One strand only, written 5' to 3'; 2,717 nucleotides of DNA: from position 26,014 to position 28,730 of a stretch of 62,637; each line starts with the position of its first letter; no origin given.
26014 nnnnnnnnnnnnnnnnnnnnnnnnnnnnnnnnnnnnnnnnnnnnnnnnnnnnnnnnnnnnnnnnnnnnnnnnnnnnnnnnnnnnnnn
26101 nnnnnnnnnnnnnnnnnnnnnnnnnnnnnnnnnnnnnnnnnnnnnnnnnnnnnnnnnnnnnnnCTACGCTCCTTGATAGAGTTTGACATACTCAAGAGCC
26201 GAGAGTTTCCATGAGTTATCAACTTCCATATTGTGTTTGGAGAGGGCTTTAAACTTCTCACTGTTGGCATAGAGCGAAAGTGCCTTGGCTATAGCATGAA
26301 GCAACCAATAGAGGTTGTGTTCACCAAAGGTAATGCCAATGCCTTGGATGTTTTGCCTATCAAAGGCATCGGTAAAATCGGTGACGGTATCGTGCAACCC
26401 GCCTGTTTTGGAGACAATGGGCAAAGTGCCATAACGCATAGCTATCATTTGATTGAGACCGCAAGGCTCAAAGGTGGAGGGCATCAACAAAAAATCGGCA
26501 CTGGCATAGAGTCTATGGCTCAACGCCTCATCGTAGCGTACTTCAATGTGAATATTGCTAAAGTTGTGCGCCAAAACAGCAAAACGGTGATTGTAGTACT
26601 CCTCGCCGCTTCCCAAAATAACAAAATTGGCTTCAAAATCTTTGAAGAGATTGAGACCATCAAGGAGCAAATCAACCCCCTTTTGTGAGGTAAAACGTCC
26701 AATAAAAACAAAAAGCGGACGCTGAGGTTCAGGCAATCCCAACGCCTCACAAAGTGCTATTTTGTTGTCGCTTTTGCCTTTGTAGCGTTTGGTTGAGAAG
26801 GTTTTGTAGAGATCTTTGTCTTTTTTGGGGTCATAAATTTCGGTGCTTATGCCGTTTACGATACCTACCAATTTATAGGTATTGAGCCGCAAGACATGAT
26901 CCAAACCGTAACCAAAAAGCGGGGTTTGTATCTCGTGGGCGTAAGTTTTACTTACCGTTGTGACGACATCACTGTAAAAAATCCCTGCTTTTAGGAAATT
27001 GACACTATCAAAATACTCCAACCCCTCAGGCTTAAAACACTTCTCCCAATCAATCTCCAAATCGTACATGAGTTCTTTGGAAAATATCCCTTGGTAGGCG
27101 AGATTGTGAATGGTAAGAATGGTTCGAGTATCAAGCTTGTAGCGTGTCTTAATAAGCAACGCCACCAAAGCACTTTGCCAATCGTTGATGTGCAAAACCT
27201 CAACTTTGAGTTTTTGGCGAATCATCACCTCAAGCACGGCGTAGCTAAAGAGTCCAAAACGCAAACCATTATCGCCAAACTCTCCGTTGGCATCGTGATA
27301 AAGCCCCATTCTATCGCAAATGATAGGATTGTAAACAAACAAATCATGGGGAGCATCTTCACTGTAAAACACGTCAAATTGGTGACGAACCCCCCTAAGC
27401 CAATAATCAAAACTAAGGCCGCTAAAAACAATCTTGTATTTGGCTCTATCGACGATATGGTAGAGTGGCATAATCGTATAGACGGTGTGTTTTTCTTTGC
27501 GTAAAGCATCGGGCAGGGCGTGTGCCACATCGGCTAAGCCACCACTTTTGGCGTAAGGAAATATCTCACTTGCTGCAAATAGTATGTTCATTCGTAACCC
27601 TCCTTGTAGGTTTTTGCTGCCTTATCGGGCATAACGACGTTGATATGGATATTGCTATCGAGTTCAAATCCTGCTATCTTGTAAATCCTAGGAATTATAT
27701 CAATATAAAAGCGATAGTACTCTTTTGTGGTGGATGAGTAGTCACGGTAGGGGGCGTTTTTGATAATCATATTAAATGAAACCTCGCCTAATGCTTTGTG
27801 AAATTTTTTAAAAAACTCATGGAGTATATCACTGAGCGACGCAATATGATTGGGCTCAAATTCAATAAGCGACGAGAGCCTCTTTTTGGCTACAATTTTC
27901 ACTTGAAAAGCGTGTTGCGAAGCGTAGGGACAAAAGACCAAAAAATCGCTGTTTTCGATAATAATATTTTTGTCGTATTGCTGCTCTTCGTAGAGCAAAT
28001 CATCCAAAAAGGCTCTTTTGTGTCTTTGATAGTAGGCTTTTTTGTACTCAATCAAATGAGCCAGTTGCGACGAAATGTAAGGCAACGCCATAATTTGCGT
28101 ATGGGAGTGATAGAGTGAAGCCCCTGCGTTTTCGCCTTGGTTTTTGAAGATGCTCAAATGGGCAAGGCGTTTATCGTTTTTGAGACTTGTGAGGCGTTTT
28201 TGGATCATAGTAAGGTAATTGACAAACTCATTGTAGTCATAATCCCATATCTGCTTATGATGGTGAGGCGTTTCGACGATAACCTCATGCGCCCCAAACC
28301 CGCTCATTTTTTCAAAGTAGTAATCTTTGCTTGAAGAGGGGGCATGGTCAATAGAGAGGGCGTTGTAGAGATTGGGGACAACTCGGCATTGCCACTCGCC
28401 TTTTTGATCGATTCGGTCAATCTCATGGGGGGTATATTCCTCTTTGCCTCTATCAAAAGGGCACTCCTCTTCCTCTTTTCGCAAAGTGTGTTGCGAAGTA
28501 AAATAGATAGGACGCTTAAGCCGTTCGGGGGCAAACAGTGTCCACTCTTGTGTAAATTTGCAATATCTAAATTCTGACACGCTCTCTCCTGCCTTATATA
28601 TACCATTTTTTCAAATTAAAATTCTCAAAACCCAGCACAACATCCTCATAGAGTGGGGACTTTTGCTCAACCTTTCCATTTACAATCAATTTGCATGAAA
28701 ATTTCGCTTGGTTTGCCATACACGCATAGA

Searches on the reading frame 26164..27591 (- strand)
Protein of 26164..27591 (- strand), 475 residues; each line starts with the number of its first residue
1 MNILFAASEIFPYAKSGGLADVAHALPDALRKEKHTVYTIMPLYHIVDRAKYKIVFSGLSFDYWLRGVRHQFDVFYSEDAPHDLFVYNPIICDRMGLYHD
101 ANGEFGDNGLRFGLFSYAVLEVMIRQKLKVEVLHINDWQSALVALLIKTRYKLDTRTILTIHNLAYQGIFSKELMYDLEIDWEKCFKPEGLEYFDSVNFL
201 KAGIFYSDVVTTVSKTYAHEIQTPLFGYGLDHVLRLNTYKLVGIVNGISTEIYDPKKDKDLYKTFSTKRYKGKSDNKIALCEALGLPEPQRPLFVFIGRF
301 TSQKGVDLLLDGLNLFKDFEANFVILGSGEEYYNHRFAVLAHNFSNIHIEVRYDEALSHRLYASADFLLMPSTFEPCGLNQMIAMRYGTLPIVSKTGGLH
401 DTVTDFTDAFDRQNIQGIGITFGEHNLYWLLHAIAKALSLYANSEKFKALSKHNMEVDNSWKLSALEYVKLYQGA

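Call 12: search_protein_families(library=pfam, proteins=[window:26164-27591:-], max_evalue=0.001)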
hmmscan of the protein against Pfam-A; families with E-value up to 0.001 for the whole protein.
window:26164-27591:- (475 aa): 4 families
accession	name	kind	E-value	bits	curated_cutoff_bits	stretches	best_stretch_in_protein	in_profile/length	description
PF08323.17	Glyco_transf_5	-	2.8e-70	237.2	22.7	1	2-235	1-238/239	Starch synthase catalytic domain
PF00534.26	Glycos_transf_1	-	1.6e-15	57.5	26.4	1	290-407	14-135/172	Glycosyl transferases group 1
PF13692.12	Glyco_trans_1_4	-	2.1e-13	51.2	27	1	292-405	2-117/142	Glycosyl transferases group 1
PF13439.12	Glyco_transf_4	-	1.1e-06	29.2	28.5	1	69-222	19-149/170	Glycosyltransferase Family 4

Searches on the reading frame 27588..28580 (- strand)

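Call 12: search_protein_families(library=pfam, proteins=[window:27588-28580:-], max_evalue=0.001)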
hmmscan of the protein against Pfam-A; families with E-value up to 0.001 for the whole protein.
window:27588-28580:- (330 aa): 5 families
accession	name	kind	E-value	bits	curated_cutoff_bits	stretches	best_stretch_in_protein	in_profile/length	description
PF01087.27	GalP_UDP_transf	-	1.7e-10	42.1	22.1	1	3-167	13-181/184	Galactose-1-phosphate uridyl transferase, N-terminal domain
PF16268.10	DUF4921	-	3e-09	36.7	28.5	1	116-320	197-388/425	Domain of unknown function (DUF4921)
PF01230.28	HIT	-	7e-07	30.2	21.5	0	104-164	34-93/98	HIT domain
PF16285.10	DUF4931_N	-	1.6e-06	28.6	24.1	1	99-167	54-122/124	Domain of unknown function (DUF4931) N-terminal domain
PF02744.22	GalP_UDP_tr_C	-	0.00069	19.8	29.2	0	180-262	5-87/165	Galactose-1-phosphate uridyl transferase, C-terminal domain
